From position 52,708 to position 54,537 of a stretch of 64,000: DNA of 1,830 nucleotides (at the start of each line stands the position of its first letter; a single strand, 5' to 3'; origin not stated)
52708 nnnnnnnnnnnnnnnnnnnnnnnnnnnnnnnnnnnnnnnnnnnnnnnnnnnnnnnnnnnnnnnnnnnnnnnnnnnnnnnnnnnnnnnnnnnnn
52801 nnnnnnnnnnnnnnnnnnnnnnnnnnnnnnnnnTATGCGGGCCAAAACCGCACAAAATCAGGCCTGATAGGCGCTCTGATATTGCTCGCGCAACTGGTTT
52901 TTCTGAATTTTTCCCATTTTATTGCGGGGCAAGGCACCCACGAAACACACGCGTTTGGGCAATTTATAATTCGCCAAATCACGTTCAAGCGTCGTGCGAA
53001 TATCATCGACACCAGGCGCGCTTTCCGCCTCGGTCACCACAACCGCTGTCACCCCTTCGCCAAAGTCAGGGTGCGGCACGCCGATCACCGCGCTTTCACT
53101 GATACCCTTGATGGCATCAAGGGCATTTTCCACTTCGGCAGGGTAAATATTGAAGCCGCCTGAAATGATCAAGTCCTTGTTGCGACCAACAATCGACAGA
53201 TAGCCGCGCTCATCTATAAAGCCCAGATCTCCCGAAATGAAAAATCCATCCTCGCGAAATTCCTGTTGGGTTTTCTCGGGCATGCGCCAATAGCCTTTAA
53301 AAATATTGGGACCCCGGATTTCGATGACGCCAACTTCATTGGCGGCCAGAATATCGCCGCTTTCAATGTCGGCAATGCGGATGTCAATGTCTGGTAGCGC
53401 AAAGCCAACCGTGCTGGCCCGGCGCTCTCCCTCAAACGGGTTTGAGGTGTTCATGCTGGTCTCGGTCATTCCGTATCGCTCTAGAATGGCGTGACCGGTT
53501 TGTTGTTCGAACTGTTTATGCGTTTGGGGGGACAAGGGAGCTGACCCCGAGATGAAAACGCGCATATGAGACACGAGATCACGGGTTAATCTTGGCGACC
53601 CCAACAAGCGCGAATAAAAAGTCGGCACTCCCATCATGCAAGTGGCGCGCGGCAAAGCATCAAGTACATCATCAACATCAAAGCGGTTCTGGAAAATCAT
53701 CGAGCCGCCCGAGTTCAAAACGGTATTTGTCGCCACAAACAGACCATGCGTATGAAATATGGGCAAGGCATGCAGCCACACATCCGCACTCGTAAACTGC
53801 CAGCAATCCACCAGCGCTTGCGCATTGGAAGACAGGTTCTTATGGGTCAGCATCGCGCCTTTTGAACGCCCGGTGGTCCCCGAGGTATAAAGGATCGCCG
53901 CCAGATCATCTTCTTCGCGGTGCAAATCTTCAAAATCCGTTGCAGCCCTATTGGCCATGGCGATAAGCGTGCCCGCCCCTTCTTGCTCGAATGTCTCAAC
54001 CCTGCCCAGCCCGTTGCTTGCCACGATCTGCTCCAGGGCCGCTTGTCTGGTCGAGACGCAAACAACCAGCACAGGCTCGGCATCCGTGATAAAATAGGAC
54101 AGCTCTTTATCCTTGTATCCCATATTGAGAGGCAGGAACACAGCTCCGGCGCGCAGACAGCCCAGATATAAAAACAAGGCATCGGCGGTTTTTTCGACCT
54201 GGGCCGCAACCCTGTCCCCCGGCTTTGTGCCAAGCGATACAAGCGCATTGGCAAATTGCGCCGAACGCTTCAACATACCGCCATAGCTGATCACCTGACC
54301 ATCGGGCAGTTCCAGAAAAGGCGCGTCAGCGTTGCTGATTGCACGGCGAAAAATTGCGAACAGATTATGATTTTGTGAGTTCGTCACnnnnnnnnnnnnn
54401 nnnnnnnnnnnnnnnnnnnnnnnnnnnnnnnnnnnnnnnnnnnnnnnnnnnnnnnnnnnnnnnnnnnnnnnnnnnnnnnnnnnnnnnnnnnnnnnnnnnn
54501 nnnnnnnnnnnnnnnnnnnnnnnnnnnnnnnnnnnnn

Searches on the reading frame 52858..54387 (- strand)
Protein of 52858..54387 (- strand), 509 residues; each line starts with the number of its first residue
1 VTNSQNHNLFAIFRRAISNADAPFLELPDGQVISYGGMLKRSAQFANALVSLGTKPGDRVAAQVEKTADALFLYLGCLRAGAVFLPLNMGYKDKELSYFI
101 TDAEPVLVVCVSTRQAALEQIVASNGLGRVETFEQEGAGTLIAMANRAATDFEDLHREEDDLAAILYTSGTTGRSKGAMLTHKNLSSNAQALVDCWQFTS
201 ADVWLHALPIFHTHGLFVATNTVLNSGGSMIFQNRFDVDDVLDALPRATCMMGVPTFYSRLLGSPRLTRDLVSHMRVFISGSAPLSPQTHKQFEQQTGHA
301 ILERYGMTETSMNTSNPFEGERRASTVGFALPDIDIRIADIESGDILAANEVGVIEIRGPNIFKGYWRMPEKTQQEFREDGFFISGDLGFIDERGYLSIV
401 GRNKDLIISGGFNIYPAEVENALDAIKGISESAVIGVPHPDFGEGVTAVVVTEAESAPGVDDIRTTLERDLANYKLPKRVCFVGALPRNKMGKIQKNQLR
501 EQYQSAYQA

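Call 60: search_protein_families(library=pfam, proteins=[window:52858-54387:-], max_evalue=0.00001)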
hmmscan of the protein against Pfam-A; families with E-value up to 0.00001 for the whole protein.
window:52858-54387:- (509 aa): 2 families
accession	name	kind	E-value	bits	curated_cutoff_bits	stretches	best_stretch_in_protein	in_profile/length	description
PF00501.34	AMP-binding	-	8.1e-84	282.1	29.9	1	16-367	5-384/384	AMP-binding enzyme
PF13193.12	AMP-binding_C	-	3.5e-14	53.9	24.5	1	418-493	1-76/76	AMP-binding enzyme C-terminal domain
